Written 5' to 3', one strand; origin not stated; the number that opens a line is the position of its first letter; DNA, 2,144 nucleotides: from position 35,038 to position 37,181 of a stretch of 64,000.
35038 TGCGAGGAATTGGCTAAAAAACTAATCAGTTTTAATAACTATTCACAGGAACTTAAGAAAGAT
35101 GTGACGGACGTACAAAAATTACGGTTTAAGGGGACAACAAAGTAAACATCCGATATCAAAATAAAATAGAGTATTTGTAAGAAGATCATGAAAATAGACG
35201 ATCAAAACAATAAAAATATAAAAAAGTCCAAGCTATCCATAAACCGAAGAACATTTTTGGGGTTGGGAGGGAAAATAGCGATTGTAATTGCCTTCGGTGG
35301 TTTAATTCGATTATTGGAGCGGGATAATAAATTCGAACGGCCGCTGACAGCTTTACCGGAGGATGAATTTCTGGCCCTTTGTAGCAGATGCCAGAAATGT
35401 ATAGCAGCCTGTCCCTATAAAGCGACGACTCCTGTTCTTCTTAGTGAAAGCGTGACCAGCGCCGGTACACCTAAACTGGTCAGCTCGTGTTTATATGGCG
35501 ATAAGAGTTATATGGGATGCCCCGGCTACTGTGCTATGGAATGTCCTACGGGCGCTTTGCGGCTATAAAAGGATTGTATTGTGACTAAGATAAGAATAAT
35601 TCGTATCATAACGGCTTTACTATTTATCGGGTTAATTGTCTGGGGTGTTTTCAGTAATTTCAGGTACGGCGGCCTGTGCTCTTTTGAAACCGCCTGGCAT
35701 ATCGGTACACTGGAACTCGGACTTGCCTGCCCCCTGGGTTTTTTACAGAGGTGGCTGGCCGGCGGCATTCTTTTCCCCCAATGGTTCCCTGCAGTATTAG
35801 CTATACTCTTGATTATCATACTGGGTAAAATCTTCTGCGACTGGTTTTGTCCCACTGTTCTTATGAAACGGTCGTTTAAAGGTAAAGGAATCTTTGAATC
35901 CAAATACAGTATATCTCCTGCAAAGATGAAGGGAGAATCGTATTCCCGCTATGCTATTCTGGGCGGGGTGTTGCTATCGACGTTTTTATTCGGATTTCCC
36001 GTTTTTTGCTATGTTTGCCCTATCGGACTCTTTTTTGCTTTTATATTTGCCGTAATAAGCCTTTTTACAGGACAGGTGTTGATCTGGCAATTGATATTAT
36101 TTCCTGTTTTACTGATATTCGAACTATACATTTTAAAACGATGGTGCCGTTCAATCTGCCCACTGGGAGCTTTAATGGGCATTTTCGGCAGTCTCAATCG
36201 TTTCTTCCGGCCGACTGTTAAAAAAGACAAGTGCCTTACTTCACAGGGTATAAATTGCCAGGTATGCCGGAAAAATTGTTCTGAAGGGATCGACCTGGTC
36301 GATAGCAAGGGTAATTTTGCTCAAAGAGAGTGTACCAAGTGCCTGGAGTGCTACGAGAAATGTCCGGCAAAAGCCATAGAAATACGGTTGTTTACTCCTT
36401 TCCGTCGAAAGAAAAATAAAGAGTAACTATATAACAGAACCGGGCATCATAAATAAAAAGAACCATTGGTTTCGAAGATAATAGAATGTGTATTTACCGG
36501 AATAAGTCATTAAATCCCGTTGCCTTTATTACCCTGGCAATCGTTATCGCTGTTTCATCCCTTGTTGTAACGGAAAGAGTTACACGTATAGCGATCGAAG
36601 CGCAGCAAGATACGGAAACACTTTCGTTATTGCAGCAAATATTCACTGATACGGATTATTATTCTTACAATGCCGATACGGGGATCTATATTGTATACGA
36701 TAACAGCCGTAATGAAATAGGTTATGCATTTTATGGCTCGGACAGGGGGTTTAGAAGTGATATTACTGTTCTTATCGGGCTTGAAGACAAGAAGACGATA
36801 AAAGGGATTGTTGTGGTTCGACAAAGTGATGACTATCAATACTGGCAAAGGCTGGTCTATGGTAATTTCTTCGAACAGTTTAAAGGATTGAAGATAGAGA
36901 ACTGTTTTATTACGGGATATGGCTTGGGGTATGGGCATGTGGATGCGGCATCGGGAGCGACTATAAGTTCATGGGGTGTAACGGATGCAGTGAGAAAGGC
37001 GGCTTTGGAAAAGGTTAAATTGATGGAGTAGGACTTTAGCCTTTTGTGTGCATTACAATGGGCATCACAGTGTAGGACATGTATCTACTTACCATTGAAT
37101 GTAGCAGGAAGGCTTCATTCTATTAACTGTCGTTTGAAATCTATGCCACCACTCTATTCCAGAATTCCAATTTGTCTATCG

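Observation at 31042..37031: Unusual six-gene cluster: QueG-like FeS protein, B12-radical-SAM with a PqqD/RRE domain, U32-like protein, and a NapG/NapH/FMN-bind electron module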

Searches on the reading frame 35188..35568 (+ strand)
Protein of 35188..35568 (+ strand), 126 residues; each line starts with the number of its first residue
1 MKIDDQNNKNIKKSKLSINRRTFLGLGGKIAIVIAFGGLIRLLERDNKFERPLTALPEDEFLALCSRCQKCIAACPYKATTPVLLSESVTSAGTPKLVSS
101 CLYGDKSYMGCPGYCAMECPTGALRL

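Call 4: search_protein_families(library=pfam, proteins=[window:35188-35568:+], max_evalue=0.01)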
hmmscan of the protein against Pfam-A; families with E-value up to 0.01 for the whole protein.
window:35188-35568:+ (126 aa): 7 families
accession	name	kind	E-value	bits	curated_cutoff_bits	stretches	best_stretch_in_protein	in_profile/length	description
PF00037.32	Fer4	-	9.8e-07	28.8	21.1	1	64-79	7-22/24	4Fe-4S binding domain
PF13484.11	Fer4_16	-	0.00016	22.8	30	1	65-83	2-20/66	4Fe-4S double cluster binding domain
PF12838.12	Fer4_7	-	0.00023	22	27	1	65-123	2-52/52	4Fe-4S dicluster domain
PF12837.12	Fer4_6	-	0.00091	19.5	25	0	64-79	8-23/24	4Fe-4S binding domain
PF13183.11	Fer4_8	-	0.00094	20.1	27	1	58-78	47-67/68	4Fe-4S dicluster domain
PF13187.11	Fer4_9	-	0.0029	18.1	27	0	63-79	35-51/52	4Fe-4S dicluster domain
PF12800.12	Fer4_4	-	0.0033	18.1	24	1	64-78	3-17/17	4Fe-4S binding domain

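Call 5: search_protein_families(library=ncbifam, proteins=[window:35188-35568:+], max_evalue=0.01)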
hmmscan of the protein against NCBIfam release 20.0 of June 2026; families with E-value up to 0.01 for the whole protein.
window:35188-35568:+ (126 aa): 5 families
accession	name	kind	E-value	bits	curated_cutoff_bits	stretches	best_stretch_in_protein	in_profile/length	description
NF007012.0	PRK09476.1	equivalog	4.8e-12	45.6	269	1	12-124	3-116/254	ferredoxin-type protein NapG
TIGR00397.1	mauM_napG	subfamily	4.4e-10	39.5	178.85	1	44-124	34-110/213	MauM/NapG family ferredoxin-type protein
TIGR02512.1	FeFe_hydrog_A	subfamily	0.00024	20.1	405.95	1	65-124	9-67/375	[FeFe] hydrogenase, group A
TIGR00402.1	napF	equivalog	0.00055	19.9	102.2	1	45-77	17-49/149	ferredoxin-type protein NapF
NF040763.1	FeFe_hydrog_A6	exception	0.0047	15.4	765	1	64-125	146-206/571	NADH-dependent [FeFe] hydrogenase, group A6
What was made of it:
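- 35188..35568 (+): Short NapG/MauM-like Tat-exported ferredoxin. NCBIfam NapG 45.6 bits and MauM/NapG 39.5 bits, both below cutoff (call 5).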

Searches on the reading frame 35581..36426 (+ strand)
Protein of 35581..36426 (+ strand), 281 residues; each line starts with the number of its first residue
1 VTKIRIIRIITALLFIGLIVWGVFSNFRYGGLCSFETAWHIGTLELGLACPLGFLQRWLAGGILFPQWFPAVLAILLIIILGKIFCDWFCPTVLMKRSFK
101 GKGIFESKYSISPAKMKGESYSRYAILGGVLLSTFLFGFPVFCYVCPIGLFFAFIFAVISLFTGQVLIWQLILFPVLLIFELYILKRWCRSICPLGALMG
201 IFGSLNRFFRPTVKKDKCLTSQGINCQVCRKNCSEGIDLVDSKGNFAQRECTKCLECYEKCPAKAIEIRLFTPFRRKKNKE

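Call 4: search_protein_families(library=pfam, proteins=[window:35581-36426:+], max_evalue=0.01)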
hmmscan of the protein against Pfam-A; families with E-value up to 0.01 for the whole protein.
window:35581-36426:+ (281 aa): 7 families
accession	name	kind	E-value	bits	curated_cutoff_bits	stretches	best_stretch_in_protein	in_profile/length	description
PF12801.12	Fer4_5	-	3.2e-09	37.1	22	2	71-91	9-29/48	4Fe-4S binding domain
PF12838.12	Fer4_7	-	2.9e-05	24.9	27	0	251-269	2-20/52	4Fe-4S dicluster domain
PF13237.11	Fer4_10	-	0.00084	19.7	25.5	1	215-262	6-53/53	4Fe-4S dicluster domain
PF13187.11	Fer4_9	-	0.0014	19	27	1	224-266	3-52/52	4Fe-4S dicluster domain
PF00037.32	Fer4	-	0.0022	18.2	21.1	1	250-267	7-24/24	4Fe-4S binding domain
PF13484.11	Fer4_16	-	0.0083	17.3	30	1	250-269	1-20/66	4Fe-4S double cluster binding domain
PF14697.11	Fer4_21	-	0.0092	16.5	35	1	221-267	6-58/59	4Fe-4S dicluster domain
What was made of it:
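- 35581..36426 (+): NapH-like polytopic membrane Fe-S protein: two CX3CP motifs plus a C-terminal two-cluster ferredoxin domain. Pfam Fer4_5 37 bits (call 4).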

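Call 5: search_protein_families(library=ncbifam, proteins=[window:35581-36426:+], max_evalue=0.01)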
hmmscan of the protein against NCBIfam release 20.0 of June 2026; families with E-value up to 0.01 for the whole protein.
window:35581-36426:+ (281 aa): 23 families
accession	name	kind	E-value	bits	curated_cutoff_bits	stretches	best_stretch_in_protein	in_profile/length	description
NF007013.0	PRK09477.1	equivalog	5.4e-21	74.9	234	1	46-271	63-279/286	quinol dehydrogenase ferredoxin subunit NapH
TIGR02163.1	napH_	subfamily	2.8e-20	72.9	213.05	1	47-268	41-253/255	NapH/MauN family ferredoxin-type protein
NF046105.1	TransRegNosR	equivalog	1.7e-10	39.9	1000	1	169-258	579-662/680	transcriptional regulator NosR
NF038196.1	ferrodoxin_EFR1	subfamily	7.3e-09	36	75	1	206-269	167-232/242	EFR1 family ferrodoxin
NF045874.1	Vhu_polyferre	exception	7.4e-06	24.9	600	1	183-268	32-106/381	F420-non-reducing hydrogenase associated-polyferredoxin VhuB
NF040684.1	PorD_Arch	equivalog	8.3e-06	25.8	120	1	207-269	23-82/85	pyruvate synthase subunit PorD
NF041836.1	rnfB_Methano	equivalog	1.2e-05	24.9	445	1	217-269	211-265/265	Rnf electron transport complex subunit RnfB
NF005505.0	PRK07118.1-4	equivalog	4.1e-05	23.2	378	1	220-269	215-265/265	Fe-S cluster domain-containing protein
NF007203.0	PRK09624.1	equivalog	6.7e-05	23.1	171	1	206-268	41-100/105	pyuvate ferredoxin oxidoreductase subunit delta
NF040770.1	hetero_SS_HdrA2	exception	0.00013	20.3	1100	1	212-272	573-629/777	CoB-CoM heterodisulfide reductase HdrA2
NF048008.1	SfplDhtActHpfHKleb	equivalog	0.00022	20.6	500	1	203-267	36-101/308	(2S)-3-sulfopropanediol dehydratase activating enzyme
NF007202.0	PRK09623.1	equivalog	0.00024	21.4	166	1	196-268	31-100/105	3-methyl-2-oxobutanoate dehydrogenase subunit delta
TIGR02179.1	PorD_KorD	subfamily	0.00028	20.9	60.05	1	207-268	16-74/78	2-oxoacid:acceptor oxidoreductase, delta subunit, pyruvate/2-ketoisovalerate family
NF005506.0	PRK07118.1-5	equivalog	0.00029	20.4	388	1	192-270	181-266/279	Fe-S cluster domain-containing protein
NF005504.0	PRK07118.1-3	equivalog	0.00059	19.3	437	1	213-278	212-277/293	Fe-S cluster domain-containing protein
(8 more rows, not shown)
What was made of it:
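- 35581..36426 (+): NCBIfam NapH 74.9 bits, napH_ 72.9 bits and NosR 39.9 bits, all below cutoff (call 5).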

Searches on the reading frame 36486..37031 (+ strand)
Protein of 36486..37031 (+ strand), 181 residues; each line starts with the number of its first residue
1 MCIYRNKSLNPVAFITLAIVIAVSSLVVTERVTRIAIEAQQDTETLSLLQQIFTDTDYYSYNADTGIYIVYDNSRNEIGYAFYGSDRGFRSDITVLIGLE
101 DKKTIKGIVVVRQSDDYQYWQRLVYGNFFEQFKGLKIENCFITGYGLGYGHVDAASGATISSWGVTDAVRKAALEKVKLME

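Call 4: search_protein_families(library=pfam, proteins=[window:36486-37031:+], max_evalue=0.01)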
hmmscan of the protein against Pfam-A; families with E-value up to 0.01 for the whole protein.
window:36486-37031:+ (181 aa): 1 family
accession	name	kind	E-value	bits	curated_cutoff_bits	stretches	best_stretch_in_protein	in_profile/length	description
PF04205.19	FMN_bind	-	1.2e-12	48.7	22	1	88-172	1-75/77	FMN-binding domain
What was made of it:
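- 36486..37031 (+): Membrane-anchored FMN_bind (RnfG-like) protein with the flavinylation motif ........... Pfam FMN_bind 48.7 bits (call 4).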

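Call 5: search_protein_families(library=ncbifam, proteins=[window:36486-37031:+], max_evalue=0.01)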
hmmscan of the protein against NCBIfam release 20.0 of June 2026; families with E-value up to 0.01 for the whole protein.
window:36486-37031:+ (181 aa): 4 families
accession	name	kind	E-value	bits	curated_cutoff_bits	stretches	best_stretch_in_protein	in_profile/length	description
NF041840.1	rnfG_Methano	equivalog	9.5e-15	54.7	230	1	26-178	26-185/189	Rnf electron transport complex subunit RnfG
NF045876.1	RnfG_DVU2794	exception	1.2e-12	47.7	205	1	30-173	26-176/190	RnfABCDGE type electron transport complex subunit G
TIGR01947.1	rnfG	subfamily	1.8e-09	38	102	1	17-173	6-182/187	RnfABCDGE type electron transport complex subunit G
NF002519.0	PRK01908.1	equivalog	0.0044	16.7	178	0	15-73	10-69/209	electron transport complex subunit RsxG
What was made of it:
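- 36486..37031 (+): NCBIfam RnfG-type 54.7 bits, below cutoff (call 5).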
